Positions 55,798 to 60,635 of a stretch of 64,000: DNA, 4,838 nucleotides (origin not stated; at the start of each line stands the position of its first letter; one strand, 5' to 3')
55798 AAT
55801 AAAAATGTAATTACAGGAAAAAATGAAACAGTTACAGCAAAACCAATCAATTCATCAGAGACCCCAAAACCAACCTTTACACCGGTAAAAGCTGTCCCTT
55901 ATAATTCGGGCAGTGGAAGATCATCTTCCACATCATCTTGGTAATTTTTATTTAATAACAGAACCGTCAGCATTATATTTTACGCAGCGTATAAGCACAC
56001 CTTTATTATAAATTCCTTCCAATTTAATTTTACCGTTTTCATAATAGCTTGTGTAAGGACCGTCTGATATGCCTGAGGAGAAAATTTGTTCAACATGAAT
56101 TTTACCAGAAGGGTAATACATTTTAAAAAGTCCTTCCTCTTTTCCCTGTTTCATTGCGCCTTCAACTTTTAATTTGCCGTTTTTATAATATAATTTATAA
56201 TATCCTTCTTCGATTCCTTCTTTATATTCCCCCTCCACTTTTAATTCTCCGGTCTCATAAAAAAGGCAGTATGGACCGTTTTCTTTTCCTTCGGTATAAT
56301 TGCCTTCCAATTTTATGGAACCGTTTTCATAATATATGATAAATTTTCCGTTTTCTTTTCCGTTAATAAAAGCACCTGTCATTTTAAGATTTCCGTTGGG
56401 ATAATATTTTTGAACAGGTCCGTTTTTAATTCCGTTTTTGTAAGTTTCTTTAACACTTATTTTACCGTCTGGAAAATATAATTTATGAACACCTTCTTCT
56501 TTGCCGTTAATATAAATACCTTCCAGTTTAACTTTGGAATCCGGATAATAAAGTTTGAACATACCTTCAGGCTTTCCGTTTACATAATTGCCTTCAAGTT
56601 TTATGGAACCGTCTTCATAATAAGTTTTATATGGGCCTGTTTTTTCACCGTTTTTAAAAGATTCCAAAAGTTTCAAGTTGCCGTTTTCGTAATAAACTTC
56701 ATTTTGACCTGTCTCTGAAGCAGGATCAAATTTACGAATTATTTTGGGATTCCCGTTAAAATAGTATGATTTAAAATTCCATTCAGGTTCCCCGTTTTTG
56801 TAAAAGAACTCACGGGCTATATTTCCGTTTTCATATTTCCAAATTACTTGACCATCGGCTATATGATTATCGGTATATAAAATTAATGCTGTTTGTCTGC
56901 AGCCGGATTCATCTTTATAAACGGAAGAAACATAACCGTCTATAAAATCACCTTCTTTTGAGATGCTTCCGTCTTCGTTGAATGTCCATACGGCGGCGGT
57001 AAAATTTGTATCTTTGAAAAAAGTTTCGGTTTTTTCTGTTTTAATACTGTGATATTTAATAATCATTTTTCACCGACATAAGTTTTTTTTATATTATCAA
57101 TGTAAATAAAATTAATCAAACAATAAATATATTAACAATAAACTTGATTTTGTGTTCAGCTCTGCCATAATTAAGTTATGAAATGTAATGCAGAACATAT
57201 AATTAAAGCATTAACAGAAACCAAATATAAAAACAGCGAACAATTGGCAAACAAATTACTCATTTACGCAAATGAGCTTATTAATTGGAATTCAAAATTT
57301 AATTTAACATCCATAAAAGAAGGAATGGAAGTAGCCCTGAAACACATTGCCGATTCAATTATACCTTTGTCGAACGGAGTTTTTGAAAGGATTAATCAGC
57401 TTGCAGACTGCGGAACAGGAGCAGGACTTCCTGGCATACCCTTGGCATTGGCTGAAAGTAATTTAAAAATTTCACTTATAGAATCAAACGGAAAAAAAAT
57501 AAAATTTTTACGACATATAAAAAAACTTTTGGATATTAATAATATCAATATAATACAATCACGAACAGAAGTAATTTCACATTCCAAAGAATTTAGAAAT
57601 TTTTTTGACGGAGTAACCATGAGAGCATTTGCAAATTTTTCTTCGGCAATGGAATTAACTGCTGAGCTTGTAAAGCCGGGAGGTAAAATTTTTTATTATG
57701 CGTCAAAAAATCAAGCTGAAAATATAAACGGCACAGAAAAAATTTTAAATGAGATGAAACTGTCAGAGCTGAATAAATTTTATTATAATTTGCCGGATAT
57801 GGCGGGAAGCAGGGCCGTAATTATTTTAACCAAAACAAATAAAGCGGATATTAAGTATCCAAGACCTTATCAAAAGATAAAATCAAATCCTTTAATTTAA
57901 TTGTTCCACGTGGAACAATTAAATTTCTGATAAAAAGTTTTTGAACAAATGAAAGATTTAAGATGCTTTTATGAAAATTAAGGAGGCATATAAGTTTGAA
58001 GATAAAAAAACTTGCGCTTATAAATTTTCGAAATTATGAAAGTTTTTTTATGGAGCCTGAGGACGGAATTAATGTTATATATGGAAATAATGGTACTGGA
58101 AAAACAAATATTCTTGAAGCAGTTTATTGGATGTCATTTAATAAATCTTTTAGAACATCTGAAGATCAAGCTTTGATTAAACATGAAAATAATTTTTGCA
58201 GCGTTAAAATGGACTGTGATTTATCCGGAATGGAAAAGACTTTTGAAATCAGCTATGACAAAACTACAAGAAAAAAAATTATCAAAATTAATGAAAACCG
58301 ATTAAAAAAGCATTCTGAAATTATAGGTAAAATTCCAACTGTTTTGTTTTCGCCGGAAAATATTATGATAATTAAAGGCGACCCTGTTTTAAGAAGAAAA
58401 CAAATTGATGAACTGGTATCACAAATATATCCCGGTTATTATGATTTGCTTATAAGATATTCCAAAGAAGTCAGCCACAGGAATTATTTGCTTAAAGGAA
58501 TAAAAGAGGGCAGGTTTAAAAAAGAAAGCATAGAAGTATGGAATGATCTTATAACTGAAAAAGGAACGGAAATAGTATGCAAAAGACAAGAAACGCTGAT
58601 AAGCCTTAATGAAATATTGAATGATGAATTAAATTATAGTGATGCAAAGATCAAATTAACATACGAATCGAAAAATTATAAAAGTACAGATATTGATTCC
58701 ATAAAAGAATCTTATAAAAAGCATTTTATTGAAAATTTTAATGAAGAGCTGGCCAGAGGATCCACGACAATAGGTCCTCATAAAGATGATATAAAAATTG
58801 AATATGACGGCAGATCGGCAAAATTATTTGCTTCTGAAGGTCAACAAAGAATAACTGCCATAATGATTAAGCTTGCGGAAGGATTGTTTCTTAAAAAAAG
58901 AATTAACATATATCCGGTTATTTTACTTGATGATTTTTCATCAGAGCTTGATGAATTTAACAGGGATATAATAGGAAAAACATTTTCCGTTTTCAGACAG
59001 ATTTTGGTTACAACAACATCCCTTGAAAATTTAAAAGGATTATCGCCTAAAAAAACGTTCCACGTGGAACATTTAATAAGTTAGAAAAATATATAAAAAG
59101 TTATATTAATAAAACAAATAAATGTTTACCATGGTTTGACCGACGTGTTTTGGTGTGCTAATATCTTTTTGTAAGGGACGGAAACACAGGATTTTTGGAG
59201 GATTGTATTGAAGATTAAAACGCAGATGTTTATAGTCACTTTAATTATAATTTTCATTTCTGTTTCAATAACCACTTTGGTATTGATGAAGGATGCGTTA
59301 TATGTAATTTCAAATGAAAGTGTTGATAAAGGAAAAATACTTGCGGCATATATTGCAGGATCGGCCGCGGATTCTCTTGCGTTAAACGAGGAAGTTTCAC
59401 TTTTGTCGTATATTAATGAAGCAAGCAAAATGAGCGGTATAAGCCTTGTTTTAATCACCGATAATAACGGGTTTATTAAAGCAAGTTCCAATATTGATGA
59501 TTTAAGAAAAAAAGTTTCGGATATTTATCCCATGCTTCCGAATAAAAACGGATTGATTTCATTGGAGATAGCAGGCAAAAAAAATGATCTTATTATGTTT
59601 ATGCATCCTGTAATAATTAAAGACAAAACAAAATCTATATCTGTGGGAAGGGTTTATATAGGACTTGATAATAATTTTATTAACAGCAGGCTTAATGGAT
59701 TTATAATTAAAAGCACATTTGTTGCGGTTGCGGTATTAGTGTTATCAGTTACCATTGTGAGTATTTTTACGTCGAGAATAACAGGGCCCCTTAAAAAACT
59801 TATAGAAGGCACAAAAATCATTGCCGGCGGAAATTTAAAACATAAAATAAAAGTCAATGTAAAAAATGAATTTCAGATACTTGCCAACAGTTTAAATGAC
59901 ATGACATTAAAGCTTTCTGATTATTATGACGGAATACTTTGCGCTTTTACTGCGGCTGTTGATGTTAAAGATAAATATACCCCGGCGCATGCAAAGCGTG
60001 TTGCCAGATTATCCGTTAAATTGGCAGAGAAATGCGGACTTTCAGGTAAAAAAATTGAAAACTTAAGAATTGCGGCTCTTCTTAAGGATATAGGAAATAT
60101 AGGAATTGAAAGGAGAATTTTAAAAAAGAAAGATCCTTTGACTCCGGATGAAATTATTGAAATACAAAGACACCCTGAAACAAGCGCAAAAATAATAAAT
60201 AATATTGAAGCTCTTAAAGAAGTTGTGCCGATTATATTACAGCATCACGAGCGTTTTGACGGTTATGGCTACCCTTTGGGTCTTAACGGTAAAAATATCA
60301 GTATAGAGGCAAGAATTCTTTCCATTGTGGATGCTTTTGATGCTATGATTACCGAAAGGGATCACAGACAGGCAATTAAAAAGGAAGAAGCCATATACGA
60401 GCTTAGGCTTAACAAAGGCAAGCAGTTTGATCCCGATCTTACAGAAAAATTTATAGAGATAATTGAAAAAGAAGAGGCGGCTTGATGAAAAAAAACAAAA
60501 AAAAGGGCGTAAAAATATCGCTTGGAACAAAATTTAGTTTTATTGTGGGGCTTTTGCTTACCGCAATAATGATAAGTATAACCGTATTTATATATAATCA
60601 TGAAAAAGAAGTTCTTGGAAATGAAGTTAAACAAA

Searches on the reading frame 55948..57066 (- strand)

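Call 18: search_protein_families(library=pfam, proteins=[window:55948-57066:-], max_evalue=0.0001)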
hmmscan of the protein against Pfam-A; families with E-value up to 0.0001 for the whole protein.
window:55948-57066:- (372 aa): 1 family
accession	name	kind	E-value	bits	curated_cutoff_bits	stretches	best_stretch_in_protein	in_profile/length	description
PF07661.19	MORN_2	-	6.3e-44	143.2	29.6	0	142-163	1-22/22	MORN repeat variant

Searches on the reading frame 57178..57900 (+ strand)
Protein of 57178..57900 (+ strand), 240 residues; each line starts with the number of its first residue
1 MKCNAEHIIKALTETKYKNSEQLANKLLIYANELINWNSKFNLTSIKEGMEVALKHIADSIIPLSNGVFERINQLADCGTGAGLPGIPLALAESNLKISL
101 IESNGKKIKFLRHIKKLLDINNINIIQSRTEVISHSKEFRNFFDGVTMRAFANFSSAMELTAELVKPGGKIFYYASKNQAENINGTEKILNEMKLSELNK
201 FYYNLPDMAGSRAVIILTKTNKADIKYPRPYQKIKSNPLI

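Call 18: search_protein_families(library=pfam, proteins=[window:57178-57900:+], max_evalue=0.0001)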
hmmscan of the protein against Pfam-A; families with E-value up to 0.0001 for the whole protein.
window:57178-57900:+ (240 aa): 3 families
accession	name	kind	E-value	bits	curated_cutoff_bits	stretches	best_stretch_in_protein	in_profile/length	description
PF02527.21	GidB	-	7.7e-45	152.9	27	1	25-191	3-164/184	rRNA small subunit methyltransferase G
PF13847.12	Methyltransf_31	-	2.9e-06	27.5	27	1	74-194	6-127/145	Methyltransferase domain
PF02475.24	TRM5-TYW2_MTfase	-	8.1e-05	23.1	28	0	79-180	44-142/164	TRM5/TYW2 methyltransferase domain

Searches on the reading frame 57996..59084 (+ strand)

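Call 18: search_protein_families(library=pfam, proteins=[window:57996-59084:+], max_evalue=0.0001)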
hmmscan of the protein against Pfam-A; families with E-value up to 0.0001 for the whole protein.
window:57996-59084:+ (362 aa): 4 families
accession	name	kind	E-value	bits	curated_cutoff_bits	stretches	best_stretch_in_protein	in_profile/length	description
PF02463.25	SMC_N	-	6.9e-24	84.9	40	1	3-347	2-203/220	RecF/RecN/SMC N terminal domain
PF13175.12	AAA_15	-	7.8e-11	42.6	32.1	1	1-329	1-264/374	AAA ATPase domain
PF13476.12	AAA_23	-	2e-10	42.1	27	1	5-204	1-155/201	AAA domain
PF13304.12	AAA_21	-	4.7e-08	33.9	27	1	25-62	1-46/304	AAA domain, putative AbiEii toxin, Type IV TA system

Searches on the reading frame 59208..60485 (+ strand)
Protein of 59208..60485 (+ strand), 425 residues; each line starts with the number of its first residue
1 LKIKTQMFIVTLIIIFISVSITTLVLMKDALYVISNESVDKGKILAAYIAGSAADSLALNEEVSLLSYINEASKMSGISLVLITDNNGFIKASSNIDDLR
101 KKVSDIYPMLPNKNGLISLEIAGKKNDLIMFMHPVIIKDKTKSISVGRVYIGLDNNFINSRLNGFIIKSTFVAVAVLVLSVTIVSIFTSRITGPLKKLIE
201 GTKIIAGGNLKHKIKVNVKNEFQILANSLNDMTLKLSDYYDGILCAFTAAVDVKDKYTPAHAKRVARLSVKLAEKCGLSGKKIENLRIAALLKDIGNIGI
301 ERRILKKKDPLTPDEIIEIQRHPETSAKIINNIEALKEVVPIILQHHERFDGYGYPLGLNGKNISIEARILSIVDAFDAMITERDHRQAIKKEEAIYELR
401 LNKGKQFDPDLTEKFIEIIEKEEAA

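Call 18: search_protein_families(library=pfam, proteins=[window:59208-60485:+], max_evalue=0.0001)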
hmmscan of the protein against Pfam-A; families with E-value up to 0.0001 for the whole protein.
window:59208-60485:+ (425 aa): 4 families
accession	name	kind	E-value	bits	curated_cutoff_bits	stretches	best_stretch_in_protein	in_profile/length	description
PF13487.12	HD_5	-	1.6e-38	132.6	27.2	1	252-411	8-170/170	HD domain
PF01966.28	HD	-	8.8e-17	61.9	22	1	261-380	4-116/116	HD domain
PF00672.30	HAMP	-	2.2e-09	37.9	25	1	187-237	2-52/53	HAMP domain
PF17203.10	sCache_3_2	-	1.4e-06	28.9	28.4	1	41-163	13-136/140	Single cache domain 3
